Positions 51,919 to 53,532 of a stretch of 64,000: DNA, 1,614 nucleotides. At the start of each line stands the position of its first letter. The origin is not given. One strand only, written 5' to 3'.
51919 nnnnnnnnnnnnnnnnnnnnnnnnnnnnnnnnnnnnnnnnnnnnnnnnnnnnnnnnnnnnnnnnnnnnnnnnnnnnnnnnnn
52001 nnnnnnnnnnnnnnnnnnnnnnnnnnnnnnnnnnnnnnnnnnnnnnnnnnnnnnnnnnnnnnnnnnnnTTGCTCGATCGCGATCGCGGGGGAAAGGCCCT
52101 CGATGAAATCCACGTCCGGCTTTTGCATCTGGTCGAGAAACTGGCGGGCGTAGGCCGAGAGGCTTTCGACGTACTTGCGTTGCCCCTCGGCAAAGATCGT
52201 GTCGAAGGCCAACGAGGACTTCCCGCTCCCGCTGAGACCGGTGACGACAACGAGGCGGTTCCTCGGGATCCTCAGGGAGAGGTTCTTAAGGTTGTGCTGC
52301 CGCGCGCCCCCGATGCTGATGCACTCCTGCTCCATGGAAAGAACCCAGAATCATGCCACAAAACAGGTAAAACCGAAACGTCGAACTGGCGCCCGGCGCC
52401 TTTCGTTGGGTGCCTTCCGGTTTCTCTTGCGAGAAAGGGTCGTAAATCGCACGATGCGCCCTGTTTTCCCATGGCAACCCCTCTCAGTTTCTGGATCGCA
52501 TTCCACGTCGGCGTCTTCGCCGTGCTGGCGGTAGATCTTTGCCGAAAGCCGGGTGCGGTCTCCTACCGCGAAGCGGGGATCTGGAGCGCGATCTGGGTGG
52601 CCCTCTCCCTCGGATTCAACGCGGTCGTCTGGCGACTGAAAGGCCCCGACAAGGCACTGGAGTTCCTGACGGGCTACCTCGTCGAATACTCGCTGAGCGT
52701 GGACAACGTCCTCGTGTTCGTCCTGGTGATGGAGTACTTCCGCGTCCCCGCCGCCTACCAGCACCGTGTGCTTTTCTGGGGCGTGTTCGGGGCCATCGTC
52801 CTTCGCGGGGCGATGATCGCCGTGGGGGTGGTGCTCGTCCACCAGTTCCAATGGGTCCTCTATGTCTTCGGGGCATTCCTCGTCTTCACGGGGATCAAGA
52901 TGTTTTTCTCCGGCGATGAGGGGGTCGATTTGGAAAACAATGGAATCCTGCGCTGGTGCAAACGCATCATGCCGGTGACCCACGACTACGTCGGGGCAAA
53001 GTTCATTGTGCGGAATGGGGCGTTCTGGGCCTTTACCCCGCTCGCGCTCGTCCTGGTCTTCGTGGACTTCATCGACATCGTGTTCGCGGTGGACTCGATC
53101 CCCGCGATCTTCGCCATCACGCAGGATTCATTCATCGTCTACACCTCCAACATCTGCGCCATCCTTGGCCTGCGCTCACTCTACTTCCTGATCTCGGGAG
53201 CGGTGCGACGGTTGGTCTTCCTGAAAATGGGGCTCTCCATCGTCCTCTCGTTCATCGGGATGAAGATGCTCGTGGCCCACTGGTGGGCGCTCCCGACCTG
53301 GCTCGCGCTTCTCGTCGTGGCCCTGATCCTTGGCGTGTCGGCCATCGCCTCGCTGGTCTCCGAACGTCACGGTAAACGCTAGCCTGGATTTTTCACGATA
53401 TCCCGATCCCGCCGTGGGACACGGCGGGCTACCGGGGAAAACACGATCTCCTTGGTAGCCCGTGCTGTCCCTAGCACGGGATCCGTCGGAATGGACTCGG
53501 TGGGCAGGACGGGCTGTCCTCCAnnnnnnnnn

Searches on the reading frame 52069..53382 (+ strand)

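Call 23: search_protein_families(library=pfam, proteins=[window:52069-53382:+], max_evalue=0.001)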
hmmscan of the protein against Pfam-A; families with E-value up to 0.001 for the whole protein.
window:52069-53382:+ (437 aa): 1 family
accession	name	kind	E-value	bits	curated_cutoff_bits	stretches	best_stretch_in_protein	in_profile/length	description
PF03741.22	TerC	-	3.6e-49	167.4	27.8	1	200-402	1-176/178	Integral membrane protein TerC family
